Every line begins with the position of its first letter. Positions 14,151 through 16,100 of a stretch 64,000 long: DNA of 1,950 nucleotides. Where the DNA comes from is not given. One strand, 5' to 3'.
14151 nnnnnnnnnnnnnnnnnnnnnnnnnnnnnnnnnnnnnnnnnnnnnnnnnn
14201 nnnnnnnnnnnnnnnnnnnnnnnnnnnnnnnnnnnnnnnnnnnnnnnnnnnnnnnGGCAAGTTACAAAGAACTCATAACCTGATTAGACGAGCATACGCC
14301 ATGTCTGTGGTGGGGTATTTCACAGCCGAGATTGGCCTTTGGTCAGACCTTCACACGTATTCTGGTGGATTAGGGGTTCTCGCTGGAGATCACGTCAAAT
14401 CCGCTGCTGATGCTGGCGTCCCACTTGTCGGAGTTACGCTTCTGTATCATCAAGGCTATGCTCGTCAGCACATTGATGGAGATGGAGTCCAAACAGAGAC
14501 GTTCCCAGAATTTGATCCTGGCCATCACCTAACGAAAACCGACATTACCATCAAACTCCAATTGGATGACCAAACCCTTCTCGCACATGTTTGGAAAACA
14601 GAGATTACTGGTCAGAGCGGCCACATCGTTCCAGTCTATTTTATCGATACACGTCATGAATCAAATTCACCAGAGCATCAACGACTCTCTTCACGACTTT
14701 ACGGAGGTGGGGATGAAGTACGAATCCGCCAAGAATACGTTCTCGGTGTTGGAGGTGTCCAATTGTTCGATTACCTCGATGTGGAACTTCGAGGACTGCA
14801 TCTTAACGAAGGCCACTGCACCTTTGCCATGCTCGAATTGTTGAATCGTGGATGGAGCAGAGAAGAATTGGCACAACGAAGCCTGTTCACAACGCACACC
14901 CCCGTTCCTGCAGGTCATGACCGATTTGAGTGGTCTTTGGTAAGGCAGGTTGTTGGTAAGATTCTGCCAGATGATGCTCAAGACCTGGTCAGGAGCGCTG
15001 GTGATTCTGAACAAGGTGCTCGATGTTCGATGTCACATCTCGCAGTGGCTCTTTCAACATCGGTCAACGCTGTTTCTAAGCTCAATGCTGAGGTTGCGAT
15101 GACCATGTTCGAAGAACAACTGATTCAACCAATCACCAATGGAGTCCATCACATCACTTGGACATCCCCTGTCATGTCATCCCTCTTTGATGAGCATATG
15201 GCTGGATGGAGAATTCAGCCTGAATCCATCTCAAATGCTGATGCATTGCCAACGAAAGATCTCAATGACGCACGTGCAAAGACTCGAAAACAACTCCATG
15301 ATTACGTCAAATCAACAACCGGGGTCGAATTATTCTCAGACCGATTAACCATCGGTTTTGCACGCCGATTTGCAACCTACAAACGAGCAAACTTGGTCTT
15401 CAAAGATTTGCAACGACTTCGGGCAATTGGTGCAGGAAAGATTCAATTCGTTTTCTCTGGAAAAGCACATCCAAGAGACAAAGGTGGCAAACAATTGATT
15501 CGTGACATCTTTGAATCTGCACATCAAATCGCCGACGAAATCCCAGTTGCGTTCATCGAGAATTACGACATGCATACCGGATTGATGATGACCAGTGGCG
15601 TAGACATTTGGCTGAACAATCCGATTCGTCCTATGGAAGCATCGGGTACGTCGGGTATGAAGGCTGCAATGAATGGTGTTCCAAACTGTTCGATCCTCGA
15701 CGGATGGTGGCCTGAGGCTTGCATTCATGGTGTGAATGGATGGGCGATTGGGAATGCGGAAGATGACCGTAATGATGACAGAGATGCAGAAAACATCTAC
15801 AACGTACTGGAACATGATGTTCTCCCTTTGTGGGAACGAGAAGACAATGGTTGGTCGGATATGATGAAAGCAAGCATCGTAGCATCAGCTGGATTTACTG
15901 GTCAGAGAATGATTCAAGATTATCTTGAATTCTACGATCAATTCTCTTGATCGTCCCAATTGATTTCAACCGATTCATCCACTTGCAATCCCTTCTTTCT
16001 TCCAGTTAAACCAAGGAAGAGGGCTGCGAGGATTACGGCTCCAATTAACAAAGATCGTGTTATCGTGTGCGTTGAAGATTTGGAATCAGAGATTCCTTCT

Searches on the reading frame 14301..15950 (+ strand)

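Call 52: search_protein_families(library=pfam, proteins=[window:14301-15950:+], max_evalue=0.001)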
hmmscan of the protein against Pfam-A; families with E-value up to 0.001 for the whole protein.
window:14301-15950:+ (549 aa): 1 family
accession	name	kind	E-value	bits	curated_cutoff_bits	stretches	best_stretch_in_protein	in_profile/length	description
PF00343.26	Phosphorylase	-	6.7e-27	94.5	27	2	236-468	318-579/713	Carbohydrate phosphorylase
